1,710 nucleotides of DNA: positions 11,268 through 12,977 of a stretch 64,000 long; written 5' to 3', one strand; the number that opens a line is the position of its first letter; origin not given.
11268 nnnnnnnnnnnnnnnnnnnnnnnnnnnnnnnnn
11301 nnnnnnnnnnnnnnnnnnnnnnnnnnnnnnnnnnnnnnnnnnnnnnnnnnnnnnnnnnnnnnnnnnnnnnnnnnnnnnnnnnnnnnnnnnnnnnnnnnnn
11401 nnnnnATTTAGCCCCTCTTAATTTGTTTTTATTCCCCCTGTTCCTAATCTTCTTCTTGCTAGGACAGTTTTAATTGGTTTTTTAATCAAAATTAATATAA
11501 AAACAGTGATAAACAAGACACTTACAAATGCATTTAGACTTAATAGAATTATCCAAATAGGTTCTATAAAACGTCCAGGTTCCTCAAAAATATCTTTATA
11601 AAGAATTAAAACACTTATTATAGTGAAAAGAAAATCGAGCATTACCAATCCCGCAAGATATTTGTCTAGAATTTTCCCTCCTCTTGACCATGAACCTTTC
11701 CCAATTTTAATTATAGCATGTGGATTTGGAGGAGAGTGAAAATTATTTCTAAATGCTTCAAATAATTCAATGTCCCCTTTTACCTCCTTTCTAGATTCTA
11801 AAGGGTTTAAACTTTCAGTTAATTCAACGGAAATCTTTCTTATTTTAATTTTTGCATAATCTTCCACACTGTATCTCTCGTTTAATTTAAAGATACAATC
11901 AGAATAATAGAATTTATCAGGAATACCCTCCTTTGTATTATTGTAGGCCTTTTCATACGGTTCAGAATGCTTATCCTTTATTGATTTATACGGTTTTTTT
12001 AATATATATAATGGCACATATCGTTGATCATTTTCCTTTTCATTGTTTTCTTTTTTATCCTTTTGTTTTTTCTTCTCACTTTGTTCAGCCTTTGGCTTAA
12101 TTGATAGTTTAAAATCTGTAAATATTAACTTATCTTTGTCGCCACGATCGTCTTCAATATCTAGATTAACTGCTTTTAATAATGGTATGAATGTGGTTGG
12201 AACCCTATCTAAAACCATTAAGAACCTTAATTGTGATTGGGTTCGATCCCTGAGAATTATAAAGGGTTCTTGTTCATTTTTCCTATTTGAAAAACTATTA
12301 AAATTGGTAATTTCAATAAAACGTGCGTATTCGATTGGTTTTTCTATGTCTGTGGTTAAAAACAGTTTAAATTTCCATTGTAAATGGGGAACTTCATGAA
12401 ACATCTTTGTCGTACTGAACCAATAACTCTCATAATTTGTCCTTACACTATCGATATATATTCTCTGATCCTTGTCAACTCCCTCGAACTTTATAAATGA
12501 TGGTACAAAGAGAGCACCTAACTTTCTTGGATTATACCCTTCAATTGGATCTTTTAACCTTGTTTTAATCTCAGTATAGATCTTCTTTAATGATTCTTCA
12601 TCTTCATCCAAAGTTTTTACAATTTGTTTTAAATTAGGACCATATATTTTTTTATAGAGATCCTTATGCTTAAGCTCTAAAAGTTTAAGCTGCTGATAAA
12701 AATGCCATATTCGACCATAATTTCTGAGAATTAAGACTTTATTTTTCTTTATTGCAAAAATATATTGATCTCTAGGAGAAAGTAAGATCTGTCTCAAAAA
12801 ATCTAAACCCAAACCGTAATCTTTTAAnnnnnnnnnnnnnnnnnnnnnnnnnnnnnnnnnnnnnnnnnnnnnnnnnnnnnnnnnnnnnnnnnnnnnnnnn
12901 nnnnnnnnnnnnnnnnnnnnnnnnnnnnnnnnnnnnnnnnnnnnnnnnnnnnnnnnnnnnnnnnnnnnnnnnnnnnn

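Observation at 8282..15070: GTPase-bracketed cluster: membrane WD40 + catalytically altered nicotinamidase fold + ARPP-1/DUF6569-like protein, facing a NADAR gene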

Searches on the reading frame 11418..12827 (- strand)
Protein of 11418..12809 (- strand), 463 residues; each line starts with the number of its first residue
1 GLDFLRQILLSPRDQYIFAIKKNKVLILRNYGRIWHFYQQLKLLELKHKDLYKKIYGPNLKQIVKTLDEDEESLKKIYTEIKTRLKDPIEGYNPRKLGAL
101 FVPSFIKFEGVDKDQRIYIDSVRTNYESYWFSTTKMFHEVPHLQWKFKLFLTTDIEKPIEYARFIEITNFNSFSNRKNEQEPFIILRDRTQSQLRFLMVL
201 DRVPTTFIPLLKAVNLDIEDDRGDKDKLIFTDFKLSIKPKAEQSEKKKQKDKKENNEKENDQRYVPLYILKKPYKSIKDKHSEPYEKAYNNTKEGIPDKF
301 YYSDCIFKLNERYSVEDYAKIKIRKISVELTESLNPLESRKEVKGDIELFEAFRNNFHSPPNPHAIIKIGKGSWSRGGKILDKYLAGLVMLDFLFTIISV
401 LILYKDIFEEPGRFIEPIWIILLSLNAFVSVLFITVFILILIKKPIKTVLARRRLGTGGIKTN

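Call 26: find_homologous_proteins(query=window:11418-12809:-, max_evalue=0.001)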
Query window:11418-12809:- (463 aa): 24 proteins with E <= 0.001 among 7880 candidates.
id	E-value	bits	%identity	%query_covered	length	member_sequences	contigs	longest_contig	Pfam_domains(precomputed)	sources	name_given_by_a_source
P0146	8.5e-177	607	64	99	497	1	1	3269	-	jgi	-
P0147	2.3e-140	486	59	96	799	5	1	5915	PF25168.2,PF24105.2,PF24805.2,PF25048.2,PF24817.2,PF23393.3,PF00400.39,PF23414.2,PF25178.1,PF25174.2,PF24814.2,PF23381.2,PF25173.2,PF25171.2,PF12894.14,PF25175.2,PF24796.2,PF24780.2,PF23409.2,PF23761.2,PF25172.2,PF24782.3,PF25391.2,PF24807.2,PF25047.1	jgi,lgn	-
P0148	3.7e-121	423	54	96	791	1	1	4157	PF25168.2,PF25174.2,PF24814.2,PF24105.2,PF24805.2,PF25048.2,PF23381.2,PF25173.2,PF25171.2,PF25175.2,PF24817.2,PF24796.2,PF23409.2,PF23393.3,PF23761.2,PF25172.2,PF24782.3,PF25391.2,PF24807.2,PF25047.1,PF00400.39,PF23414.2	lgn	-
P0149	2.5e-120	420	53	97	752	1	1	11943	PF25168.2,PF24105.2,PF24805.2,PF25048.2,PF24817.2,PF23393.3,PF00400.39,PF23414.2,PF25178.1,PF25174.2,PF24814.2,PF23381.2,PF25173.2,PF25171.2,PF25175.2,PF24796.2,PF24780.2,PF23409.2,PF23761.2,PF25172.2,PF24782.3,PF25391.2,PF23869.2,PF24807.2,PF25047.1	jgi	-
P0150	8.9e-118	412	51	97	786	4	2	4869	PF25168.2,PF25174.2,PF24814.2,PF24105.2,PF24805.2,PF25048.2,PF23381.2,PF25173.2,PF25171.2,PF25175.2,PF24817.2,PF24796.2,PF24780.2,PF23409.2,PF23761.2,PF25172.2,PF24782.3,PF25391.2,PF24807.2,PF25047.1,PF00400.39,PF23414.2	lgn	-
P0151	1.4e-111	392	51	87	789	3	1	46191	PF25168.2,PF25174.2,PF24814.2,PF24105.2,PF24805.2,PF25048.2,PF23381.2,PF25173.2,PF25171.2,PF25175.2,PF24817.2,PF24796.2,PF23409.2,PF25172.2,PF24782.3,PF20426.5,PF25391.2,PF23869.2,PF24807.2,PF25047.1,PF00400.39,PF23414.2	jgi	-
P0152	1.7e-110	388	48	96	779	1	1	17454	PF25168.2,PF25174.2,PF24814.2,PF24105.2,PF24805.2,PF25048.2,PF23381.2,PF25173.2,PF25171.2,PF25175.2,PF24817.2,PF24796.2,PF23409.2,PF25172.2,PF24782.3,PF20426.5,PF25391.2,PF24807.2,PF25047.1,PF00400.39,PF23414.2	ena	-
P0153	2.2e-110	388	48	96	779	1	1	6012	PF25168.2,PF25174.2,PF24814.2,PF24105.2,PF24805.2,PF25048.2,PF23381.2,PF25173.2,PF25171.2,PF25175.2,PF24817.2,PF24796.2,PF23409.2,PF25172.2,PF24782.3,PF20426.5,PF25391.2,PF24807.2,PF25047.1,PF00400.39,PF23414.2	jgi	-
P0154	1.5e-109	385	49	96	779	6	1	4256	PF25168.2,PF25174.2,PF24814.2,PF24105.2,PF24805.2,PF25048.2,PF23381.2,PF25173.2,PF25171.2,PF25175.2,PF24817.2,PF24796.2,PF23409.2,PF25172.2,PF24782.3,PF20426.5,PF25391.2,PF24807.2,PF25047.1,PF00400.39,PF23414.2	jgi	-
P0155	8.9e-109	382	50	87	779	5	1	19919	PF25168.2,PF25174.2,PF24814.2,PF24105.2,PF24805.2,PF25048.2,PF23381.2,PF25173.2,PF25171.2,PF25175.2,PF24817.2,PF24796.2,PF23409.2,PF25172.2,PF24782.3,PF20426.5,PF25391.2,PF24807.2,PF25047.1,PF00400.39,PF23414.2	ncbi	-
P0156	3.4e-108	380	49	87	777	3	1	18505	PF25168.2,PF23410.5,PF25174.2,PF24814.2,PF24105.2,PF24805.2,PF25048.2,PF23381.2,PF25173.2,PF25171.2,PF25175.2,PF24817.2,PF24796.2,PF23409.2,PF25172.2,PF24782.3,PF20426.5,PF25391.2,PF24807.2,PF25047.1,PF00400.39,PF23756.2,PF23414.2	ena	-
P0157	3.6e-104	367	45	94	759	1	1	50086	PF25168.2,PF25174.2,PF24814.2,PF24105.2,PF24805.2,PF23381.2,PF24017.3,PF25173.2,PF23383.2,PF25175.2,PF24817.2,PF24796.2,PF23609.2,PF25172.2,PF24782.3,PF24807.2,PF25047.1,PF00400.39,PF23414.2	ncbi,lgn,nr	ncbi:MAG: hypothetical protein JW891_13820 [Candidatus Lokiarchaeota archaeon]|nr:hypothetical prote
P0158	2.3e-100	355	43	95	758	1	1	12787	PF25174.2,PF24814.2,PF24105.2,PF24805.2,PF23381.2,PF25173.2,PF25175.2,PF24817.2,PF24796.2,PF23609.2,PF25172.2,PF24782.3,PF24807.2,PF25047.1,PF00400.39,PF23414.2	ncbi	-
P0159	5.5e-95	337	43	94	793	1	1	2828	PF25168.2,PF24105.2,PF24805.2,PF25048.2,PF23411.2,PF24817.2,PF23393.3,PF23389.2,PF20426.5,PF25460.2,PF00400.39,PF11715.17,PF23414.2,PF25178.1,PF23410.5,PF25174.2,PF24814.2,PF23381.2,PF25173.2,PF25171.2,PF12894.14,PF25175.2,PF24796.2,PF23409.2,PF23761.2,PF25172.2,PF24782.3,PF25391.2,PF23869.2,PF24807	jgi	-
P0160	9.6e-94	333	54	51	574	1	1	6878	PF25168.2,PF25174.2,PF24814.2,PF24105.2,PF24805.2,PF25048.2,PF23381.2,PF25173.2,PF25171.2,PF12894.14,PF25175.2,PF24817.2,PF24796.2,PF23393.3,PF25172.2,PF24782.3,PF25391.2,PF24807.2,PF25047.1,PF00400.39,PF11715.17,PF23414.2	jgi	-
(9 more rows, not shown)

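Call 60: search_protein_families(library=pfam, proteins=[window:11418-12809:-], max_evalue=5)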
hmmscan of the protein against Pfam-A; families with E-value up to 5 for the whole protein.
window:11418-12809:- (463 aa): 0 families

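Call 61: search_solved_structures(query=window:11418-12809:-, max_evalue=10)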
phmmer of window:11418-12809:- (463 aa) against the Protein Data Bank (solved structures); distinct sequences matched with E-value up to 10: 6.
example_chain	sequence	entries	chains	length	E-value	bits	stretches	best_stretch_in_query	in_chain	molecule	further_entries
6uih_A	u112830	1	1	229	0.42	12.4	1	31-103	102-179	Ganglioside-induced differentiation-associated protein 1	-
1fak_I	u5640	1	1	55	0.62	11.9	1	287-318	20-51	PROTEIN (5L15)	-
2ihd_A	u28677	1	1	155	0.79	11.5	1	72-205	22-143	Regulator of G-protein signaling 8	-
5do9_B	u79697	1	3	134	0.86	11.4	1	74-205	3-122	Regulator of G-protein signaling 8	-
2ode_B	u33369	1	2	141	0.89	11.4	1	74-205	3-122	Regulator of G-protein signaling 8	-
8bc2_A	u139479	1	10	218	1.3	10.8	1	83-134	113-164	Transaldolase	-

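Call 64: search_solved_structures(query=A4, max_evalue=10)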
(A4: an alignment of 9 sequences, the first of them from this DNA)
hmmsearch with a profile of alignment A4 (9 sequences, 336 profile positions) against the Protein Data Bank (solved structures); distinct sequences matched with E-value up to 10: 4.
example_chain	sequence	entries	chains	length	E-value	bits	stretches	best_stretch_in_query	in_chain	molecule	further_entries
4f1j_A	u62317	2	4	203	0.27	13.8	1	41-97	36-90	Thrombospondin related anonymous protein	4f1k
9y0l_L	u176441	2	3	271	0.31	13.6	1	204-278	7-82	Proteasome subunit beta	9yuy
4hqk_A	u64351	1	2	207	0.64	12.6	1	41-96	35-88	Thrombospondin-related anonymous protein, TRAP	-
8bc2_A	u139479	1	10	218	0.69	12.4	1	92-139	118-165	Transaldolase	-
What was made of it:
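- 11418..14159 (-): WD40-TM protein, 913 aa. It has a disordered N-terminus, a beta-propeller (about aa 76-480), a helical domain (483-586), a beta-rich domain with no detectable relatives (595-820) and a C-terminal two-helix membrane hairpin (823-892). The C-terminal half has no Pfam or PDB match by sequence or by profile (calls 60, 61, 64).
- Tried and rejected: Weak PDB hits to RGS8 (E about 0.8, call 61) vanished with a family profile (call 64), so they were chance.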
